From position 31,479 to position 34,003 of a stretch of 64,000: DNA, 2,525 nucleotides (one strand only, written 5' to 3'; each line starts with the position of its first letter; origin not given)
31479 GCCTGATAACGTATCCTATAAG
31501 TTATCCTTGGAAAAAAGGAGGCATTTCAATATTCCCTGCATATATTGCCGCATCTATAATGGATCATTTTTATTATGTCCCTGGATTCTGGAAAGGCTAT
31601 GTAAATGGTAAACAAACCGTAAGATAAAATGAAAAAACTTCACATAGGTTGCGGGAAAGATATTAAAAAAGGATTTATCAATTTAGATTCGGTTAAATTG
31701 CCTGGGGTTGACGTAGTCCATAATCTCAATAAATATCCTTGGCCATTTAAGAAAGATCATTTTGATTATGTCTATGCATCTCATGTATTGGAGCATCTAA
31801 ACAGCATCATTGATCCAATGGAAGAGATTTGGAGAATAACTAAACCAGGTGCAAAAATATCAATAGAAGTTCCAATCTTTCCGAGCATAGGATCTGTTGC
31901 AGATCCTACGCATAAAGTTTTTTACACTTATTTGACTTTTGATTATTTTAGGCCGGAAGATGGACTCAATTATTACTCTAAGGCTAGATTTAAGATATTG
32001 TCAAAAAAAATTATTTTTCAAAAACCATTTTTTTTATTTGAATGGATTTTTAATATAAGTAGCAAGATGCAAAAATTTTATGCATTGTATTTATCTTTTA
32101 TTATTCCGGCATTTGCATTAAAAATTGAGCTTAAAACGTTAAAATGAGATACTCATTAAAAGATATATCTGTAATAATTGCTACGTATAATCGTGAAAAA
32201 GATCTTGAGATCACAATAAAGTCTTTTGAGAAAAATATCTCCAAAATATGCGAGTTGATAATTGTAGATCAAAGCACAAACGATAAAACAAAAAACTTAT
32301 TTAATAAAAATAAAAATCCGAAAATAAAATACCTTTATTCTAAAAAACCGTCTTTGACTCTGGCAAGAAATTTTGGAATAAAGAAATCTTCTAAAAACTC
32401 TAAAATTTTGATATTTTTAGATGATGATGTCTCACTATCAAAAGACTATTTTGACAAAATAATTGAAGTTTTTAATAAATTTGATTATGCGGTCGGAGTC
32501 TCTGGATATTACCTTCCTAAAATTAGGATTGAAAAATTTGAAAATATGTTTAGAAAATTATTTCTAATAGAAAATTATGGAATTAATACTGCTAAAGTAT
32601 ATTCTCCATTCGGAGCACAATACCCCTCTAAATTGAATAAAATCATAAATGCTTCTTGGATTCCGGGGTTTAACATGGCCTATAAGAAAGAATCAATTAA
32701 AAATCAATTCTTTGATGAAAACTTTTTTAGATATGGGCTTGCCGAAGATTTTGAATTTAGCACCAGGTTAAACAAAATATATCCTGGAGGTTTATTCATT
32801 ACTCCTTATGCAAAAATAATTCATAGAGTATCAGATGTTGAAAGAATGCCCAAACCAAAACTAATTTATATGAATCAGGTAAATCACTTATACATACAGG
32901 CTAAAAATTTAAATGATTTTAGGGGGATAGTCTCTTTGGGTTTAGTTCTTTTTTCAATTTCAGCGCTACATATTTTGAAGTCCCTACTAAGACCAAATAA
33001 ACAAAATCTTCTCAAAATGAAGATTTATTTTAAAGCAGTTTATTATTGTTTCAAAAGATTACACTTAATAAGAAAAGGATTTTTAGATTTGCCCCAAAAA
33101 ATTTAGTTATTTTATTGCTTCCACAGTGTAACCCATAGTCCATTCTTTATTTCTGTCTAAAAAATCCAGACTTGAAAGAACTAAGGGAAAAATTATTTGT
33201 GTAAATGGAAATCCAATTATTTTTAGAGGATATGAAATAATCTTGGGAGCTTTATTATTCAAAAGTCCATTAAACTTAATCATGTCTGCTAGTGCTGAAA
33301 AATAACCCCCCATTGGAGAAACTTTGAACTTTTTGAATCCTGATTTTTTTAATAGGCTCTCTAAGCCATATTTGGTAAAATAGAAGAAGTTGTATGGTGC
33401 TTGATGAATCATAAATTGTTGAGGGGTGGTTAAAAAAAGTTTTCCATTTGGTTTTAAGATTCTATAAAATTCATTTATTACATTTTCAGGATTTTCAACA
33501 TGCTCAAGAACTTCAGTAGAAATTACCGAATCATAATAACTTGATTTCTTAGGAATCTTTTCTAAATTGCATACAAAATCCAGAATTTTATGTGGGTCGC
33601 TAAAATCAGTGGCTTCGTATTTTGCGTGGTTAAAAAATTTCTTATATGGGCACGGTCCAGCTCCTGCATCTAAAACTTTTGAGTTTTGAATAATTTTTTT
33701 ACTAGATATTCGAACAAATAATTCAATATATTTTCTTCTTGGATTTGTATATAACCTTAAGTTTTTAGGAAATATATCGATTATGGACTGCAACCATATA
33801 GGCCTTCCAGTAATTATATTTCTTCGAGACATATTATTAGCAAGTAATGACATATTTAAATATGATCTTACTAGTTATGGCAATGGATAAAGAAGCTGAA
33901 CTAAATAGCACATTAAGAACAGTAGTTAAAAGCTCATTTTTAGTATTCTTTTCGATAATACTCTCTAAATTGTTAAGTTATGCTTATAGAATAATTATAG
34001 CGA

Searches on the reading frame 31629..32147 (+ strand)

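Call 11: search_protein_families(library=pfam, proteins=[window:31629-32147:+], max_evalue=0.001)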
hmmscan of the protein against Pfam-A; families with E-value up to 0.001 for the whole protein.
window:31629-32147:+ (172 aa): 3 families
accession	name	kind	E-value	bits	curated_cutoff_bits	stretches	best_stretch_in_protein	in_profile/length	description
PF08241.18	Methyltransf_11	-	1.3e-07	32.6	21.2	1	11-78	25-94/95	Methyltransferase domain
PF13489.12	Methyltransf_23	-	8.9e-07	29.2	27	1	20-119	43-148/164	Methyltransferase domain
PF08242.18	Methyltransf_12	-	0.00023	22.3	30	1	38-76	56-97/98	Methyltransferase domain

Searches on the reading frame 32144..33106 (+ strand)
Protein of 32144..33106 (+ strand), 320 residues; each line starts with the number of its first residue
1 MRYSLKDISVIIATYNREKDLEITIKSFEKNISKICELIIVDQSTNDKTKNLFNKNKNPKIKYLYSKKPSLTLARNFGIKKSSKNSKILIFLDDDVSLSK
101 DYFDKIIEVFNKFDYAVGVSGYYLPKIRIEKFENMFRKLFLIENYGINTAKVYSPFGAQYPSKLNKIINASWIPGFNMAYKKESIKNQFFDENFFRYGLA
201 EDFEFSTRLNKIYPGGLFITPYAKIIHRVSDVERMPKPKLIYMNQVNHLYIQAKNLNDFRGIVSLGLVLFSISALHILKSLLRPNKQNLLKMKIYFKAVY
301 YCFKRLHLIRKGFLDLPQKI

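Call 11: search_protein_families(library=pfam, proteins=[window:32144-33106:+], max_evalue=0.001)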
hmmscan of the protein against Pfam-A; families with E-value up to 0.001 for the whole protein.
window:32144-33106:+ (320 aa): 2 families
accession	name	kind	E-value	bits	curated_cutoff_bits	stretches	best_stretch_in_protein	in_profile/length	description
PF00535.33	Glycos_transf_2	-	3.8e-19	69.7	23.3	1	9-132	1-127/168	Glycosyl transferase family 2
PF10111.15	Glyco_tranf_2_2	-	2.3e-07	31.1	27.3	1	9-214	1-204/276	Glycosyltransferase like family 2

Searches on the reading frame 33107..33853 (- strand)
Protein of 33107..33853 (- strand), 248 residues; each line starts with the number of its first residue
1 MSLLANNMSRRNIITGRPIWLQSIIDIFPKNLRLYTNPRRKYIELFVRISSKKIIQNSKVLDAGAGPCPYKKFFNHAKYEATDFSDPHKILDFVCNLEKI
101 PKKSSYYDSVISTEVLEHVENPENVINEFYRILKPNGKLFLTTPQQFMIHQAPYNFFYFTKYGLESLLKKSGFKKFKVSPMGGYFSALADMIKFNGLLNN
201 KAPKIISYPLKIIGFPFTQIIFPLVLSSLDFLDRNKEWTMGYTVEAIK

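Call 11: search_protein_families(library=pfam, proteins=[window:33107-33853:-], max_evalue=0.001)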
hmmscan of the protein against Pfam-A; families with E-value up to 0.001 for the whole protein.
window:33107-33853:- (248 aa): 6 families
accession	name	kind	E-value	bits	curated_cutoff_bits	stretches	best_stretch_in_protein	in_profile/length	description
PF13489.12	Methyltransf_23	-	9.6e-14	51.9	27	1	40-174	7-160/164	Methyltransferase domain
PF08241.18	Methyltransf_11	-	1.9e-11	44.9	21.2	1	91-141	44-95/95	Methyltransferase domain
PF20922.3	Anamorsin_N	-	4.2e-07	30.3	27.1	1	94-175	39-118/163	Anamorsin, N-terminal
PF13847.12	Methyltransf_31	-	4.7e-07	30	27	1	95-145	61-113/145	Methyltransferase domain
PF08242.18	Methyltransf_12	-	6.7e-07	30.4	30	1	96-139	57-98/98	Methyltransferase domain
PF13649.12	Methyltransf_25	-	1e-05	26.6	27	1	92-137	50-97/97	Methyltransferase domain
